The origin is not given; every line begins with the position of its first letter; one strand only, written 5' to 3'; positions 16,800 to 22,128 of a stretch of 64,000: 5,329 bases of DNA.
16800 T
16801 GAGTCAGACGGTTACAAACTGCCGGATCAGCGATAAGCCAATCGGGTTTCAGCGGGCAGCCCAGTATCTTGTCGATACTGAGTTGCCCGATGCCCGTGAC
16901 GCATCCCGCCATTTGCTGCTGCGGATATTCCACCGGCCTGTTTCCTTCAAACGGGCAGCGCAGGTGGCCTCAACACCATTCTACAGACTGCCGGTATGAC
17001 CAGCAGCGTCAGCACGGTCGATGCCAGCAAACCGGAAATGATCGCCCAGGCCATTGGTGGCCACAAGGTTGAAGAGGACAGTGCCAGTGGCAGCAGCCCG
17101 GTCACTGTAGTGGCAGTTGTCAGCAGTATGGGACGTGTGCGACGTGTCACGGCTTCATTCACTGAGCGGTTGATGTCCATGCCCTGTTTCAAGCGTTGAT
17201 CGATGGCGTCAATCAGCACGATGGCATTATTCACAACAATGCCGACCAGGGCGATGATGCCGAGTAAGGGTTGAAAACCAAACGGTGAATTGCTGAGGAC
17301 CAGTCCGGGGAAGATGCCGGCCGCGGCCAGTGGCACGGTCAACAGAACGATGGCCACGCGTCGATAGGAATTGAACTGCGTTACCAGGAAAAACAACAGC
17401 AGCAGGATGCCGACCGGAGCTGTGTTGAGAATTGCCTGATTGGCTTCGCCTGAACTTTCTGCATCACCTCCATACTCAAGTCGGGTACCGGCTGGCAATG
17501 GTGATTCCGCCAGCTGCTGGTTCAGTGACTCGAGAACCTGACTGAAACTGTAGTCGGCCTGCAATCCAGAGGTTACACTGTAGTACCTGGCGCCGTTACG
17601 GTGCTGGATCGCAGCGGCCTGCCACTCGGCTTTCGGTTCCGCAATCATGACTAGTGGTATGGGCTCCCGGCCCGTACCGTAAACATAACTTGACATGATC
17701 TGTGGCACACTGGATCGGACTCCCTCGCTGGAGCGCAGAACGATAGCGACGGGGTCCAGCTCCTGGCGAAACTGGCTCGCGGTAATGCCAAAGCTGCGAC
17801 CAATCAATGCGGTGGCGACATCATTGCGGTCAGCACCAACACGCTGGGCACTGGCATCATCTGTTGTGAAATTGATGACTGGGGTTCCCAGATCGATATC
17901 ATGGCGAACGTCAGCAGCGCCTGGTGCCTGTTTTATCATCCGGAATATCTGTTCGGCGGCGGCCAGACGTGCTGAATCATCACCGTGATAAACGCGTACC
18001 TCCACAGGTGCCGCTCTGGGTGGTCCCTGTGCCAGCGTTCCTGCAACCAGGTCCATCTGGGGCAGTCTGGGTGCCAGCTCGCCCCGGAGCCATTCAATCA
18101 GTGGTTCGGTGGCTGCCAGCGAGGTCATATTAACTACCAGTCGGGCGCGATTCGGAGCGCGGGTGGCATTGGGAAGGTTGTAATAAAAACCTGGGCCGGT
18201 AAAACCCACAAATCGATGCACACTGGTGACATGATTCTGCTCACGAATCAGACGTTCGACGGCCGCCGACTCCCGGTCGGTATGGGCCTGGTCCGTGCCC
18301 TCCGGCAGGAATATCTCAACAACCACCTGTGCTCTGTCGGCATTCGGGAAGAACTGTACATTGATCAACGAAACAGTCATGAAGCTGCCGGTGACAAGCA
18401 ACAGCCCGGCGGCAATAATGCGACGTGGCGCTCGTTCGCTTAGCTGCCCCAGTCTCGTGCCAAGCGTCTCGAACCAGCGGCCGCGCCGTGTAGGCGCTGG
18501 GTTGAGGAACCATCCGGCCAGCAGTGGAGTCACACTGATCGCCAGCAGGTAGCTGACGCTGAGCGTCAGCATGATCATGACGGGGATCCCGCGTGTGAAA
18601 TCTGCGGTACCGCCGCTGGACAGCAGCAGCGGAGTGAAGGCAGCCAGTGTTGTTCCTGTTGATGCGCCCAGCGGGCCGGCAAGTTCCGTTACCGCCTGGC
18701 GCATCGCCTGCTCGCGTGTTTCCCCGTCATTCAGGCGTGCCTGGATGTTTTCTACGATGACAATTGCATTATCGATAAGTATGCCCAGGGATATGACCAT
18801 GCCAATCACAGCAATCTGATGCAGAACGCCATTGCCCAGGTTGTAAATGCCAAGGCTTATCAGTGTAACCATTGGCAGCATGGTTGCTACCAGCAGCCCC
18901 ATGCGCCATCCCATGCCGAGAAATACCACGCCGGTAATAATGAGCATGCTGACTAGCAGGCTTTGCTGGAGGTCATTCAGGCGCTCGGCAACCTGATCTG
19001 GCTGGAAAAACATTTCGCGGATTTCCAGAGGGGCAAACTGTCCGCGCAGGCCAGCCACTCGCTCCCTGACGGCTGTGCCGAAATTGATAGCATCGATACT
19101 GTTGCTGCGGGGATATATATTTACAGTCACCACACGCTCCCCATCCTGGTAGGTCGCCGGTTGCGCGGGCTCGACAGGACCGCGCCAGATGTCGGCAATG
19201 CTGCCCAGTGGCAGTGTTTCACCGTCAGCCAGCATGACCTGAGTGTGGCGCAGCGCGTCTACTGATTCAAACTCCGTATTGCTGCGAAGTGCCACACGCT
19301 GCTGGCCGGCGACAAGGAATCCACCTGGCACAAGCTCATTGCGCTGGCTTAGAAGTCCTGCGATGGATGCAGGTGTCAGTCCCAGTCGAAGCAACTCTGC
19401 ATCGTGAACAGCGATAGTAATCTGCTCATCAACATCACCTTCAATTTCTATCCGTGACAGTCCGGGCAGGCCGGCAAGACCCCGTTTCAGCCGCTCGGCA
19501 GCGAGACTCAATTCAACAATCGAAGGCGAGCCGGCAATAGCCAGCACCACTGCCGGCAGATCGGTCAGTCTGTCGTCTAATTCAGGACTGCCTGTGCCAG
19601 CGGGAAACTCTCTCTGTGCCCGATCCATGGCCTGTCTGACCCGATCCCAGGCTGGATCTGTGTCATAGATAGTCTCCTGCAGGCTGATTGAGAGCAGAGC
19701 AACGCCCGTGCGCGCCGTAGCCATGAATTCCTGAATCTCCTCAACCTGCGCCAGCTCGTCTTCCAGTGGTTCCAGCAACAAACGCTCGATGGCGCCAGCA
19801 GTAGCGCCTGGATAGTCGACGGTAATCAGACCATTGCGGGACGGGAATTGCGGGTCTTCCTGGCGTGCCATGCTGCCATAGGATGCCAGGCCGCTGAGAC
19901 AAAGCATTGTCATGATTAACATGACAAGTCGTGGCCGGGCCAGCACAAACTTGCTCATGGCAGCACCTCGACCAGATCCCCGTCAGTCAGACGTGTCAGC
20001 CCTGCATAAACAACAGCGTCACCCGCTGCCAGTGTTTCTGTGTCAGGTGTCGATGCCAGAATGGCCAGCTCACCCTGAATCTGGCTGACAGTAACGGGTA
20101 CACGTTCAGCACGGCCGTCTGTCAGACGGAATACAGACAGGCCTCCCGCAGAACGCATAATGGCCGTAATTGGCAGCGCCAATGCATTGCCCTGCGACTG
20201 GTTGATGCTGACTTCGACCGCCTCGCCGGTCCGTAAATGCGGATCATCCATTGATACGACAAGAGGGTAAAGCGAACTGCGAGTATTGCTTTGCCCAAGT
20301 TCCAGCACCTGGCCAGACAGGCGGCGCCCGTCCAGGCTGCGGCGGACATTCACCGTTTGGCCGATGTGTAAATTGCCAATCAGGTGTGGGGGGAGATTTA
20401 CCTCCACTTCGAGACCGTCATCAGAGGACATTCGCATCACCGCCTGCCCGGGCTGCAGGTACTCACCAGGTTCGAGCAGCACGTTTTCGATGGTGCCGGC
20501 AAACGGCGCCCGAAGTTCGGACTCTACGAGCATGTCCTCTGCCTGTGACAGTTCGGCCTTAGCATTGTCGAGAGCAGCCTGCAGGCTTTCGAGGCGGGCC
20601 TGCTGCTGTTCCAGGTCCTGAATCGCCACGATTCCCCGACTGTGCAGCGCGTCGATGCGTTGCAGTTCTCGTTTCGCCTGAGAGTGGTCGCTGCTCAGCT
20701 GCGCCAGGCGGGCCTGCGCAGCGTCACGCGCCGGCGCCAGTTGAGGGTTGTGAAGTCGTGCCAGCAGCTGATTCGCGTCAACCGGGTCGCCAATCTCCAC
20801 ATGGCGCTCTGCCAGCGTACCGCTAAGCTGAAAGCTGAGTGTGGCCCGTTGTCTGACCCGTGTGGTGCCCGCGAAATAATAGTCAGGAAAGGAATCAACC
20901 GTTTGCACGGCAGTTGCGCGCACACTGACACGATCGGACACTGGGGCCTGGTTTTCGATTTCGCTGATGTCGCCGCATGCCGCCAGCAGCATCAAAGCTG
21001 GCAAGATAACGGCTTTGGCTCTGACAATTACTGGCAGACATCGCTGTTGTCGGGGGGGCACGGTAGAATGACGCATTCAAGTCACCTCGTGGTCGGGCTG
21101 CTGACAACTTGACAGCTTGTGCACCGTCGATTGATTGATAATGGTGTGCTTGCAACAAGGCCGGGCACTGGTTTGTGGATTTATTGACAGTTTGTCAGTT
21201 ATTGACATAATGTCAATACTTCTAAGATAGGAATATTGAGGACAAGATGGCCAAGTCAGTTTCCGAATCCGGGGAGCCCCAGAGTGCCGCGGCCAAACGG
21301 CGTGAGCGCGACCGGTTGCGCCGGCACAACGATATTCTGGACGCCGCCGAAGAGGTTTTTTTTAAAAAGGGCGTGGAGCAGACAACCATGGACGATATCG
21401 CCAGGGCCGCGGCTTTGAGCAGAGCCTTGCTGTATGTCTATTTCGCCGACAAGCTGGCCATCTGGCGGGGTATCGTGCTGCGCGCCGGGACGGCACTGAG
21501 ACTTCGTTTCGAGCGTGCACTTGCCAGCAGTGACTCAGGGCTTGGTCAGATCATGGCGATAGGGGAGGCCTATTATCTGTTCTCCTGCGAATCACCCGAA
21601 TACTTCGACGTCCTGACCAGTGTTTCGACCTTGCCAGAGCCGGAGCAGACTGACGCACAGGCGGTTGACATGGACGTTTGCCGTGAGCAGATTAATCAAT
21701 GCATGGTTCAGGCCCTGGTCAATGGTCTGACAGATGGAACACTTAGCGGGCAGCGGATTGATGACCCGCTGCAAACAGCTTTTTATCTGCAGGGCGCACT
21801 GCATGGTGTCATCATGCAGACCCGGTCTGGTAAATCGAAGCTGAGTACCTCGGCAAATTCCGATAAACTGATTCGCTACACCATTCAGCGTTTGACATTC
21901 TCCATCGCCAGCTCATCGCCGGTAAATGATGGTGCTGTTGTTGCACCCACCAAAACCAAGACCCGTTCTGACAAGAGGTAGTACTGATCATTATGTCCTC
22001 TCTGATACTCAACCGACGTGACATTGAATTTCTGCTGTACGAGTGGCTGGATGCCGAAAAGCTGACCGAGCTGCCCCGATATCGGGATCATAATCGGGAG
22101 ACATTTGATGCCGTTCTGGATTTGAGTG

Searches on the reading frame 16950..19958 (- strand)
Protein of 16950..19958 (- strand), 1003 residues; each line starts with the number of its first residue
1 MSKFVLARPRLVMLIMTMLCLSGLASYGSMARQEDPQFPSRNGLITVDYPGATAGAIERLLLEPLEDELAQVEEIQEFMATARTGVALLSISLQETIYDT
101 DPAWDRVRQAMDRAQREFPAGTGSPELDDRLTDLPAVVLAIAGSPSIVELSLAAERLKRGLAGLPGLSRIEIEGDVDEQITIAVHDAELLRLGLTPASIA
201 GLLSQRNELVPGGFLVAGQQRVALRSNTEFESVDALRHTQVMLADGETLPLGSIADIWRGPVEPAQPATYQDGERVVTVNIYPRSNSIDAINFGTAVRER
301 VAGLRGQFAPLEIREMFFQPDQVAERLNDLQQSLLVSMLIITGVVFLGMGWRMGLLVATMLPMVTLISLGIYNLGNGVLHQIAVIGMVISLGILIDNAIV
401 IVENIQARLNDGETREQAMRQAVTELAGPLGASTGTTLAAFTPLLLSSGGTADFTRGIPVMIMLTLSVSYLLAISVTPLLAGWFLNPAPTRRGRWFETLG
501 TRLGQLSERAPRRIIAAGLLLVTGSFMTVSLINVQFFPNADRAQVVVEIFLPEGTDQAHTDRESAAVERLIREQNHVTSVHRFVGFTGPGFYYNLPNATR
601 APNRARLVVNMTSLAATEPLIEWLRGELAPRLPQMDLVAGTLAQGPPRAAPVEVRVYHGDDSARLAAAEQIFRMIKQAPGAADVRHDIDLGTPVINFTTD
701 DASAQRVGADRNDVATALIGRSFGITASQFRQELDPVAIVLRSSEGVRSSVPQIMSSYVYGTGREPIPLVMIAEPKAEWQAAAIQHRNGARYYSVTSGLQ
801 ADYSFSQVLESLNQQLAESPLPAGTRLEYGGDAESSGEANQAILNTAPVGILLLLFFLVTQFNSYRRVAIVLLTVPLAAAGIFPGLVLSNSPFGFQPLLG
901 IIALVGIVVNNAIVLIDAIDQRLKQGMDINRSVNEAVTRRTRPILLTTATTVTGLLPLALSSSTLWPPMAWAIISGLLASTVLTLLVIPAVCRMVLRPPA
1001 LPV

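Call 47: search_protein_families(library=pfam, proteins=[window:16950-19958:-], max_evalue=1e-8)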
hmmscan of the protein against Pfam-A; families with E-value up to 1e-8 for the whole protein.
window:16950-19958:- (1003 aa): 2 families
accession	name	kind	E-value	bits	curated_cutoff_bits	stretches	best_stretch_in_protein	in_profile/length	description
PF00873.25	ACR_tran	-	9e-140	467.7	28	1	1-993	1-1018/1021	AcrB/AcrD/AcrF family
PF03176.21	MMPL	-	1.3e-15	57.7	20.5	0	359-501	180-324/333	MMPL family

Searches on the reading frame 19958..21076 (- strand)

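Call 47: search_protein_families(library=pfam, proteins=[window:19958-21076:-], max_evalue=1e-8)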
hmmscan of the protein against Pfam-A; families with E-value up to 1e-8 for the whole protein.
window:19958-21076:- (373 aa): 2 families
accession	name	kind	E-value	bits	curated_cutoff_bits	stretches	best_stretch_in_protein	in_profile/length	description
PF13437.12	HlyD_3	-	1.1e-16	61.9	22.2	1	188-280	2-97/106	HlyD family secretion protein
PF16576.10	HlyD_D23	-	1.2e-14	54.6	30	1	77-258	19-182/214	Barrel-sandwich domain of CusB or HlyD membrane-fusion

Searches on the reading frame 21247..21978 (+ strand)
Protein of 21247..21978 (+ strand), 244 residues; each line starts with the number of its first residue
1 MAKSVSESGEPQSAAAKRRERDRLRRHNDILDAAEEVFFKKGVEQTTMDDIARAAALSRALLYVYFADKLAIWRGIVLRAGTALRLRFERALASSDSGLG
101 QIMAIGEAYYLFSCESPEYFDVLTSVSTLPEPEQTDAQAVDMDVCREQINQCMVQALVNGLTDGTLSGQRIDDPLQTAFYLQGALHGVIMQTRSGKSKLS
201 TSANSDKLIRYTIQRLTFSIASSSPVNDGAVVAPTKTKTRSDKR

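Call 47: search_protein_families(library=pfam, proteins=[window:21247-21978:+], max_evalue=1e-8)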
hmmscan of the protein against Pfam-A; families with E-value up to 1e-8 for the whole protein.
window:21247-21978:+ (244 aa): 1 family
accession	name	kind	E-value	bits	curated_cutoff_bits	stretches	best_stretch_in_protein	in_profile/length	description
PF00440.29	TetR_N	-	3.7e-14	52.7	24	1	30-71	1-42/47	Bacterial regulatory proteins, tetR family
